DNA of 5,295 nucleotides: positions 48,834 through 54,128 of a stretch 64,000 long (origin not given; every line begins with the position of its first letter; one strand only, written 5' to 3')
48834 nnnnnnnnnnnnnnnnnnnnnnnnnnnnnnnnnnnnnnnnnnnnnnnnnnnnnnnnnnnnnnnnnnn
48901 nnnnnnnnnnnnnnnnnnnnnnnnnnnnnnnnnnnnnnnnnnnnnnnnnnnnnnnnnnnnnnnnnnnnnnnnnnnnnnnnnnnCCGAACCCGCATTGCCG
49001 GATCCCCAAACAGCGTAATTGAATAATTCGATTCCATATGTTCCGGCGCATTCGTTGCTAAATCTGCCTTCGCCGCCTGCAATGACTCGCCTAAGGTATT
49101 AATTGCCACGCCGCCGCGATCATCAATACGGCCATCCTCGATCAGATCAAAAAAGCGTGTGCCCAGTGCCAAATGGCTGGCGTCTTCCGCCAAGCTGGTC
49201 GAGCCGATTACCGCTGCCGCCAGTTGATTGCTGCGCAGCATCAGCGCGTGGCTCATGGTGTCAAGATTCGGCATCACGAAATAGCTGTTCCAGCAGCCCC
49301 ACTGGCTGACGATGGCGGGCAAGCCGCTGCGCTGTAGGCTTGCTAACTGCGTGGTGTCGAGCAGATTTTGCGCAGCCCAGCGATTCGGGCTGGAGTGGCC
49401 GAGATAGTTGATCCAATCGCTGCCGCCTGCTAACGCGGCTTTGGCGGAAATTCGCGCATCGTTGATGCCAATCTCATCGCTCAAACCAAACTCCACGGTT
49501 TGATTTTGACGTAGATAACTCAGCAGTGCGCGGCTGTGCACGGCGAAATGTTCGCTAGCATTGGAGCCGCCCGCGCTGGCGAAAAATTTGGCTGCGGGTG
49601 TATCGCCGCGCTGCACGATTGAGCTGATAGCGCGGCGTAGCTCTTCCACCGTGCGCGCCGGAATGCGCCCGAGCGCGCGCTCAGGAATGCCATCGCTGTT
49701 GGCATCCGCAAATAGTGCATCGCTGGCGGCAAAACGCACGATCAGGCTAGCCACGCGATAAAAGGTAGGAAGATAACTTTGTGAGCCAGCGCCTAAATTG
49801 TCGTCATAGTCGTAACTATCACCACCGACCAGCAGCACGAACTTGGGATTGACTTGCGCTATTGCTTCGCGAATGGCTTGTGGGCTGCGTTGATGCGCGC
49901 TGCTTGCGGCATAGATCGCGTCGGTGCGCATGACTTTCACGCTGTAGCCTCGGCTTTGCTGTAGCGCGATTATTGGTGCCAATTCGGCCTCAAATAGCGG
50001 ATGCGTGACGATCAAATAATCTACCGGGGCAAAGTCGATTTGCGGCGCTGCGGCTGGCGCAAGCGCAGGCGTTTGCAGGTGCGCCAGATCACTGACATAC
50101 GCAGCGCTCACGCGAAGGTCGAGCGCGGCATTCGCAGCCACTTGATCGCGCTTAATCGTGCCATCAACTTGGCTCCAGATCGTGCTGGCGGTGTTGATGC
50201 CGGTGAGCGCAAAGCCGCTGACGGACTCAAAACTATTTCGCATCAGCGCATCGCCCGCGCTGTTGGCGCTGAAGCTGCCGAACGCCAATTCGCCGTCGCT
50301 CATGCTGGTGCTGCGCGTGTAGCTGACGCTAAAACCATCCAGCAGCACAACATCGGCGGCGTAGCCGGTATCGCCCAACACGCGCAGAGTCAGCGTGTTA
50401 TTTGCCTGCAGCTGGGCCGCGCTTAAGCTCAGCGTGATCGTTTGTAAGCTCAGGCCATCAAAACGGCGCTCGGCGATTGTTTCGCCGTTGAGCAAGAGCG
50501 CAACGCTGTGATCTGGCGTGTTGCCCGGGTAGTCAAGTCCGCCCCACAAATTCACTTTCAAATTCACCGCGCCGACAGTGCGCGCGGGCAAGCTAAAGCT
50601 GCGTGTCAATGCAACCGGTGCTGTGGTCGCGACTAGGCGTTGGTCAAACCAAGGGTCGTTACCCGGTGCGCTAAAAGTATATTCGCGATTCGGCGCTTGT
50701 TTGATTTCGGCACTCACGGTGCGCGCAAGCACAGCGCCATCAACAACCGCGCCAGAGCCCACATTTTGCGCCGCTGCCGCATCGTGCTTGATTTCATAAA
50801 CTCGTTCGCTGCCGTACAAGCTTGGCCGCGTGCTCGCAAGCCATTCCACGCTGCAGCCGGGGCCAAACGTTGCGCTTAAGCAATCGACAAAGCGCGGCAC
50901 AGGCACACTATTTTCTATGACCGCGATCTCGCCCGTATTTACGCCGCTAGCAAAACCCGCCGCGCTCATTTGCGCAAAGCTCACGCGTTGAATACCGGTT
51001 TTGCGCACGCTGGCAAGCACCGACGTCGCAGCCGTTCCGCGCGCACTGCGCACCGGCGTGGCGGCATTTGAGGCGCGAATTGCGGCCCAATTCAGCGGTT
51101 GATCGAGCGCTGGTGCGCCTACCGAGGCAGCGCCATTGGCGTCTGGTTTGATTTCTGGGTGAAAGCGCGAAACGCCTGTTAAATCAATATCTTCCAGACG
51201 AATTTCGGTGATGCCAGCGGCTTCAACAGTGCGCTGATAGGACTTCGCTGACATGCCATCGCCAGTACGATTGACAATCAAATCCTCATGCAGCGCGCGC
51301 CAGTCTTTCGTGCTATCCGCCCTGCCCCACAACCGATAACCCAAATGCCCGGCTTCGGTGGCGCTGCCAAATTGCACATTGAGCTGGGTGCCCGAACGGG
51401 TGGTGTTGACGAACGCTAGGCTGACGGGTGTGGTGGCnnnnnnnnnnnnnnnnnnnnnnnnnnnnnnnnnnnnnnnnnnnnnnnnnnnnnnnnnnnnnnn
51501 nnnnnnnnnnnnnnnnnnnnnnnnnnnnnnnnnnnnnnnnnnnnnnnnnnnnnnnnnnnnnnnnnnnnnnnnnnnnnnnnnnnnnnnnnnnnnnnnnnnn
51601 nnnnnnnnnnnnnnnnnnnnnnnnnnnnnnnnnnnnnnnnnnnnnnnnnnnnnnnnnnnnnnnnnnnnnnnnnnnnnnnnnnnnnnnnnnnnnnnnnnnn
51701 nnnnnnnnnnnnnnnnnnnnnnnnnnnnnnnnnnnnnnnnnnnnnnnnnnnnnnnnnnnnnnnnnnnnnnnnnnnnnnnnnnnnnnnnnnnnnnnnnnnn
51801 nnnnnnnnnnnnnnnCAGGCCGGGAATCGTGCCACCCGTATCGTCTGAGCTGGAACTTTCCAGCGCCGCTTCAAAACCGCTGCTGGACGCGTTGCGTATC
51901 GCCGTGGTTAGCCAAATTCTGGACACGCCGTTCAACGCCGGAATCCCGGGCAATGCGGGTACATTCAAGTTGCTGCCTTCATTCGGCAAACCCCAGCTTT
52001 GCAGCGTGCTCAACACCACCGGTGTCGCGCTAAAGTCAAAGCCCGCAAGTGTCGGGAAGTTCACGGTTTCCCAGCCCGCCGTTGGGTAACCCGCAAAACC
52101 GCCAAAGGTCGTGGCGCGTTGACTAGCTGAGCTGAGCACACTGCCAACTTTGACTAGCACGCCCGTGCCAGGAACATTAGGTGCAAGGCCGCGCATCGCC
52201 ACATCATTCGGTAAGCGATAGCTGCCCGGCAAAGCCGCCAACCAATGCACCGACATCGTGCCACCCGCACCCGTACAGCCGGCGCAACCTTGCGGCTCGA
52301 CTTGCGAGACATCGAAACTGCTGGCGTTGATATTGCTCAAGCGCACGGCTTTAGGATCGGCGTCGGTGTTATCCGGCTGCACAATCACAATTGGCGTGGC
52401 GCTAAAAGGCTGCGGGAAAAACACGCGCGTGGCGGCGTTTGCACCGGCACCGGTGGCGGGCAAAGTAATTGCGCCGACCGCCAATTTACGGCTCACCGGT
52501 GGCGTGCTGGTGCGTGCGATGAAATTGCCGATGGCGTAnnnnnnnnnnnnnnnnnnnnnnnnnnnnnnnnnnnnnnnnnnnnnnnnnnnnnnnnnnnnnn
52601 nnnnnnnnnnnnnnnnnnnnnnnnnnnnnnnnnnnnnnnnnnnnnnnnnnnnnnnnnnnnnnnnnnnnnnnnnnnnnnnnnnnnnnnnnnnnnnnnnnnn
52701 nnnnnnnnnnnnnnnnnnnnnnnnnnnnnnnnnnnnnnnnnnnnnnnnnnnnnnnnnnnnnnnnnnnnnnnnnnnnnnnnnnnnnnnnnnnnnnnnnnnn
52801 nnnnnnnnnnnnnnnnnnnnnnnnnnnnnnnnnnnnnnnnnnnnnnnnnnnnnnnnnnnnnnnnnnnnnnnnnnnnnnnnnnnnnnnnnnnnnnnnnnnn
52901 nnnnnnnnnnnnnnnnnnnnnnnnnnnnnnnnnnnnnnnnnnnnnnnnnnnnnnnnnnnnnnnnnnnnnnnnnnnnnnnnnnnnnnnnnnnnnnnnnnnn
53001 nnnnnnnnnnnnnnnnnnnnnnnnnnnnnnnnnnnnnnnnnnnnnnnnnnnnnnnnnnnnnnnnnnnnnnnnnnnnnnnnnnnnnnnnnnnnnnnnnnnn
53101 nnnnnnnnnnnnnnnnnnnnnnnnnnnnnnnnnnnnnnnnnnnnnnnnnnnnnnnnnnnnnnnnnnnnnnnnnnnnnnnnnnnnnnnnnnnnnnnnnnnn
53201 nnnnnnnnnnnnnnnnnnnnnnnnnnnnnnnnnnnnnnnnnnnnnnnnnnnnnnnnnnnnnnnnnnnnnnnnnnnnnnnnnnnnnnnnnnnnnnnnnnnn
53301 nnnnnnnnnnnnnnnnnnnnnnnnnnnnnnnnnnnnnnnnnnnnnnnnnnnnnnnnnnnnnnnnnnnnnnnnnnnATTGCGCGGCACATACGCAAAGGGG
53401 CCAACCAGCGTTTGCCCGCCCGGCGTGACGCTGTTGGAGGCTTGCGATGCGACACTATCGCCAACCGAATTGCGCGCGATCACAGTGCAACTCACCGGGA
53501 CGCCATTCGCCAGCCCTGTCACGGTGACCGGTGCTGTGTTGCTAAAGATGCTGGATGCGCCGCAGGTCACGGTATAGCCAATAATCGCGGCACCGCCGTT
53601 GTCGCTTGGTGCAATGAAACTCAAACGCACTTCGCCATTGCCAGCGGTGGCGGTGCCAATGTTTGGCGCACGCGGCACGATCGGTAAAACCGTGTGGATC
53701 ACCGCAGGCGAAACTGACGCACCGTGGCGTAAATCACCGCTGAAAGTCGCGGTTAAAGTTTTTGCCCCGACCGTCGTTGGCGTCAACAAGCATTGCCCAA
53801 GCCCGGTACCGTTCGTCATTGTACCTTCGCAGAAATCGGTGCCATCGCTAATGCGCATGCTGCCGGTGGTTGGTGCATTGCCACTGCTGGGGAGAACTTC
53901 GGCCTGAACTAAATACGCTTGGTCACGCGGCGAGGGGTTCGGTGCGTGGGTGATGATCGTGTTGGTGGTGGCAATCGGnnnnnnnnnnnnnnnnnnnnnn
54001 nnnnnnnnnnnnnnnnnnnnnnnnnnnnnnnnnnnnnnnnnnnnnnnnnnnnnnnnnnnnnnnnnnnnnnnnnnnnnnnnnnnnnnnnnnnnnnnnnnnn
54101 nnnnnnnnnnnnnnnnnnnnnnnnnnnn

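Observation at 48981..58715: Giant secreted protein with a metzincin-like Zn-protease at the N-terminus and a gingipain-like C25 cysteine protease at the C-terminus, separated by about 2500 aa of propellers and Ig/lectin modules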

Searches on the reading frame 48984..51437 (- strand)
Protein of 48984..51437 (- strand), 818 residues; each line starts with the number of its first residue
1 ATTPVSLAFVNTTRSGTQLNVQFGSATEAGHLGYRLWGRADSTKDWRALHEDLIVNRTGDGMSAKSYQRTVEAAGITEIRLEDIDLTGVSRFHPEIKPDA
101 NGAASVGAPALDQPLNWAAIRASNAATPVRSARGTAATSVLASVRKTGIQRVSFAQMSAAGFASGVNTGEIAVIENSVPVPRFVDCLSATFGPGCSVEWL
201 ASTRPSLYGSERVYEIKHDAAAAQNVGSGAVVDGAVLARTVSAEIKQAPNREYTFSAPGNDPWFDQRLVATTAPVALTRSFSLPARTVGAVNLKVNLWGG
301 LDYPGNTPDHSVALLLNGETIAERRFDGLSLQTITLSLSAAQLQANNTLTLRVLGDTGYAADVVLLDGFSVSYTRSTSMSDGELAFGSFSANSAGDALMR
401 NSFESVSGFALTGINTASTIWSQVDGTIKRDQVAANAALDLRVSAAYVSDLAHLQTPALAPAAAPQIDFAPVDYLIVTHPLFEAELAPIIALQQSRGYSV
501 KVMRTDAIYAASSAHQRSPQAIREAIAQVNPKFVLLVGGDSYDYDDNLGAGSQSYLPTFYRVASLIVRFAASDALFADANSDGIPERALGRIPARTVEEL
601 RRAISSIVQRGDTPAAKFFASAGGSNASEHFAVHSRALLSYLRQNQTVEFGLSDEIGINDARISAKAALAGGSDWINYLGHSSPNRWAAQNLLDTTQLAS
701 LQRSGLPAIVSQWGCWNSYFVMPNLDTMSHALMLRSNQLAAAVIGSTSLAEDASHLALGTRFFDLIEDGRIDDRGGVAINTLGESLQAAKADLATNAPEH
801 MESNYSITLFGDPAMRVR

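Call 62: search_solved_structures(query=A4, max_evalue=1, show_alignments=2)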
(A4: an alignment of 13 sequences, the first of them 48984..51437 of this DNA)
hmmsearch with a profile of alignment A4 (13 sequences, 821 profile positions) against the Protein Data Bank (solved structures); distinct sequences matched with E-value up to 1: 5.
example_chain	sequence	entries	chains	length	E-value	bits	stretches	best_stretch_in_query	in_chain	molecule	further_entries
6za2_A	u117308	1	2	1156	1.6e-28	102.5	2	597-820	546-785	Por secretion system protein porU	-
1cvr_A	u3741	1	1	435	1.7e-14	56.1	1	477-732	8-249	GINGIPAIN R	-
4ief_B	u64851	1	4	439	3.2e-14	55.2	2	583-818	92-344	Gingipain R2 Mature Domain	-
4tkx_L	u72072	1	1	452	1.9e-10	42.7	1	583-735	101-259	Lys-gingipain W83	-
4rbm_A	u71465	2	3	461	2.1e-10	42.6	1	583-735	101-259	Lys-gingipain W83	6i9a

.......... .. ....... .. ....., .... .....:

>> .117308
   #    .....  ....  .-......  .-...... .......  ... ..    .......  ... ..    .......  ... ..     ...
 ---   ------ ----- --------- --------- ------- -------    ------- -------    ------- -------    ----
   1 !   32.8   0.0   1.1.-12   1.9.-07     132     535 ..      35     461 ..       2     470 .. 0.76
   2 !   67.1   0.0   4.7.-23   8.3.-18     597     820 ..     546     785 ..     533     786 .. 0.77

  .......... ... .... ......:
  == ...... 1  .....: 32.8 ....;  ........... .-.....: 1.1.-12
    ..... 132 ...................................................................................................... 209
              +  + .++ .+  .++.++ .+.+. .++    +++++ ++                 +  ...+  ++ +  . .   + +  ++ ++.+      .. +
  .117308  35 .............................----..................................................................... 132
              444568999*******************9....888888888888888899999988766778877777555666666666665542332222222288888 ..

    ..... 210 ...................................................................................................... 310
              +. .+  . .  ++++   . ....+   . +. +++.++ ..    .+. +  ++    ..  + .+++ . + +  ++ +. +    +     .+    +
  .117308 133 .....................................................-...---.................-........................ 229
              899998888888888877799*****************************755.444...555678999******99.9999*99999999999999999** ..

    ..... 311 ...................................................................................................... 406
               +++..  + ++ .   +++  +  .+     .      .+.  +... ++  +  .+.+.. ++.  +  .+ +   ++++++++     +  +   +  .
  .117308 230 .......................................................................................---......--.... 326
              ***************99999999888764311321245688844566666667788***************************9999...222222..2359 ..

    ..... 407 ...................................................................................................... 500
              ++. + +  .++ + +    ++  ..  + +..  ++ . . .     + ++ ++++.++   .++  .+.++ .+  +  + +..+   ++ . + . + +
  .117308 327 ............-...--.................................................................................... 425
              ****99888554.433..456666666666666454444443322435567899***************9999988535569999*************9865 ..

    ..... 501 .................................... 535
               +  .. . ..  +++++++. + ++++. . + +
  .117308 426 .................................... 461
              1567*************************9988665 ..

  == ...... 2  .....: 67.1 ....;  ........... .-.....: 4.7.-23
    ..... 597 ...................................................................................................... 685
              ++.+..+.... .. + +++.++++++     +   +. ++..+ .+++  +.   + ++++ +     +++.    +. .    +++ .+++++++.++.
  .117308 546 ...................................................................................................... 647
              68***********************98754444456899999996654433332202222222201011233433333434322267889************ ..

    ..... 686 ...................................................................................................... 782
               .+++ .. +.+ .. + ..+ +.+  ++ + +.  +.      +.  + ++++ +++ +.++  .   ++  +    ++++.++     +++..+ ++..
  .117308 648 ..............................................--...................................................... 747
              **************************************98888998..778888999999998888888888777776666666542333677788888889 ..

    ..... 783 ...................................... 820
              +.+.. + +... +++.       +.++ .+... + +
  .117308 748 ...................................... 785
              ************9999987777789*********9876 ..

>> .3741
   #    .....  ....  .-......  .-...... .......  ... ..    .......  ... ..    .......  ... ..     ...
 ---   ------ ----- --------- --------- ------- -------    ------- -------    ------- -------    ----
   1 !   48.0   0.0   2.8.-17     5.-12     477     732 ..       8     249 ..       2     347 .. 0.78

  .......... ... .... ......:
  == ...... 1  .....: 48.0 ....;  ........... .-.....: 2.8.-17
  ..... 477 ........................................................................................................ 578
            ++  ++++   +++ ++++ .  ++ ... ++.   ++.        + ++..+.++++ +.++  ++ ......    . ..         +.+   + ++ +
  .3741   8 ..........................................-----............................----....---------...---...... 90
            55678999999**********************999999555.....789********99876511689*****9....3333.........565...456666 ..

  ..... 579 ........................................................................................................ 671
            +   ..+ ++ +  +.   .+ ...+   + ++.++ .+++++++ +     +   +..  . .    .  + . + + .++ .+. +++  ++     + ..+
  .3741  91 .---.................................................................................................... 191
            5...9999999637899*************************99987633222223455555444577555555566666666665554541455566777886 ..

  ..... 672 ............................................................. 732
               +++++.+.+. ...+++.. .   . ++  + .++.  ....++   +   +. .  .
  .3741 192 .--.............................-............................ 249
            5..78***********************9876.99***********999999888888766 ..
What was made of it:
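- On PorU-type T9SS sortase (NCBIfam NF033707): Profile 132-535 aligns with PorU 35-461 (i-E 1.9e-07), and 597-820 with 546-785 (i-E 8.3e-18) (call 62).
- Closest known: PorU, the T9SS C-terminal signal peptidase/sortase of Porphyromonas gingivalis. Same: The GH and GDP motifs are shared (call 62).
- Closest known: Gingipains RgpB/RgpA/Kgp. Different: No Asp is evident at the position aligned to RgpB Asp163, which I recall as the S1 residue; this region of the alignment is low-confidence (reading of call 62).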

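Call 63: search_protein_families(library=pfam, alignment_id=A4, max_evalue=0.01)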
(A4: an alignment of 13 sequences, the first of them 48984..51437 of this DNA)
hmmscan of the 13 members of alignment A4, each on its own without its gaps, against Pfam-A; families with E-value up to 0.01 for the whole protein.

A. member 1, window:48984-51437:- (818 aa): 1 family
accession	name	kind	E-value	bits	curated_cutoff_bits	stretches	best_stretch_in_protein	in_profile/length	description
PF01364.23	Peptidase_C25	-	5e-47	161.4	23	1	474-817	1-374/374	Peptidase family C25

B. families by the number of members that match (of 13 scanned): 2 families
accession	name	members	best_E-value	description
PF01364.23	Peptidase_C25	13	4.1e-69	Peptidase family C25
PF01839.29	FG-GAP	1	0.0027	FG-GAP repeat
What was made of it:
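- On Peptidase family C25 (Pfam PF01364): All 13 diverse units match (call 63).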

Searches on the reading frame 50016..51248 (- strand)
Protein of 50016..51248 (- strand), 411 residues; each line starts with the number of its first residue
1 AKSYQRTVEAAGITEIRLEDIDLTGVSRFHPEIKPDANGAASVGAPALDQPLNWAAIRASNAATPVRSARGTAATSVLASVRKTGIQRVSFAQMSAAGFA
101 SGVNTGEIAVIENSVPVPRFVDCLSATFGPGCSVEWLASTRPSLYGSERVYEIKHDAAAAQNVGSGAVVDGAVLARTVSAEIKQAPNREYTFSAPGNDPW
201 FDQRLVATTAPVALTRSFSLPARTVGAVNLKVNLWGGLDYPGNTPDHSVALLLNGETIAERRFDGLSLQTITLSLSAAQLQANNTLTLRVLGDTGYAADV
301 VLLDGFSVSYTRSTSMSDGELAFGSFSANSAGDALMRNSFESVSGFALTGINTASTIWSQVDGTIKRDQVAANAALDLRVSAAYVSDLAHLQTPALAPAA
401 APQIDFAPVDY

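Call 32: search_protein_families(library=pfam, max_evalue=1, proteins=[window:50016-51248:-])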
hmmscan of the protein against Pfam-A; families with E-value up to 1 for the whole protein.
seq(411 aa): 2 families
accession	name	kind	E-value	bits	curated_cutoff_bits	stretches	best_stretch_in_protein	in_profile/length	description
PF03952.21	Enolase_N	-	0.099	13.3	35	1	282-387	14-118/131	Enolase, N-terminal domain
PF18417.6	LodA_C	-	0.26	11.4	25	1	122-163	61-99/149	L-lysine epsilon oxidase C-terminal domain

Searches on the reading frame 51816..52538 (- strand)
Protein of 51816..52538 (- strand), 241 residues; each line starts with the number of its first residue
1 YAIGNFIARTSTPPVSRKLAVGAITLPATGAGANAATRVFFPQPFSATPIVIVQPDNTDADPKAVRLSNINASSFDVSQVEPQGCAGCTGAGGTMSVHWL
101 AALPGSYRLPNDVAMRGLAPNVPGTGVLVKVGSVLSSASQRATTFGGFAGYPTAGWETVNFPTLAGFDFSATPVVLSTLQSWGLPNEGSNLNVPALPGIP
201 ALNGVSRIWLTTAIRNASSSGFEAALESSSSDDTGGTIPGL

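Call 32: search_protein_families(library=pfam, max_evalue=1, proteins=[window:51816-52538:-])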
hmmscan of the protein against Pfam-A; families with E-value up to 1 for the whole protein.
seq(241 aa): 1 family
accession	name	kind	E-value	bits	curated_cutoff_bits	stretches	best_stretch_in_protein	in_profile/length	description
PF09458.16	H_lectin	-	6.5e-05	23.4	24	1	37-78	2-48/67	H-type lectin domain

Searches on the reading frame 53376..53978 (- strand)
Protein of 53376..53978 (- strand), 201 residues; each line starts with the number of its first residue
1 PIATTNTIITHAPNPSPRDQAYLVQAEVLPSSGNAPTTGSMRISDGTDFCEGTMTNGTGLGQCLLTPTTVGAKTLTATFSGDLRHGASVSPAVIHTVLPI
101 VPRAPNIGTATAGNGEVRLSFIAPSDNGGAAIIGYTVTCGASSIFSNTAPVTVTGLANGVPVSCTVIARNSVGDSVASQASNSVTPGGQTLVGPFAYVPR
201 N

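Call 32: search_protein_families(library=pfam, max_evalue=1, proteins=[window:53376-53978:-])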
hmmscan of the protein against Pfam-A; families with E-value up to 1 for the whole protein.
seq(201 aa): 2 families
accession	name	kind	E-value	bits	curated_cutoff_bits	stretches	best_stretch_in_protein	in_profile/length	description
PF16640.11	Big_3_5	-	3.5e-10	40.8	35.5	1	10-97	2-87/88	Bacterial Ig-like domain (group 3)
PF00041.27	fn3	-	0.00027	21.5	25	1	112-182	11-82/84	Fibronectin type III domain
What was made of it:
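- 53421..53675 (-): FN3-like module (Pfam match residues 1692-1761), sub-threshold. 21.5 bits against a cutoff of 25 (call 32).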
